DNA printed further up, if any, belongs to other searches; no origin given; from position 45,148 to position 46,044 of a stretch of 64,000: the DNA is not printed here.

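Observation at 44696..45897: G+C-rich divergent pair: tandem LuxR-HTH protein and a stand-alone tandem dsRBD-like protein, abutting the tRNA-Glu hotspot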

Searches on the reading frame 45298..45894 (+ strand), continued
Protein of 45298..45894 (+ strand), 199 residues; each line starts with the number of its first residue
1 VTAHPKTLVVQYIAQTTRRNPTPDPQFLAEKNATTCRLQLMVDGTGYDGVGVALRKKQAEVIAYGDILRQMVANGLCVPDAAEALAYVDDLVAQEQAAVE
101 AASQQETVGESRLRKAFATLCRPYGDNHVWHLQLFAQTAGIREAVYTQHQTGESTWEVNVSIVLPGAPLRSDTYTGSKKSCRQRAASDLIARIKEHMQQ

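Call 96: search_dna_similar(query=window:45298-45894:+, collection=plasmids, mode=protein, max_evalue=0.01)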
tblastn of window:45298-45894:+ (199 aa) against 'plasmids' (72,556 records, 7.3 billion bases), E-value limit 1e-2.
No match.
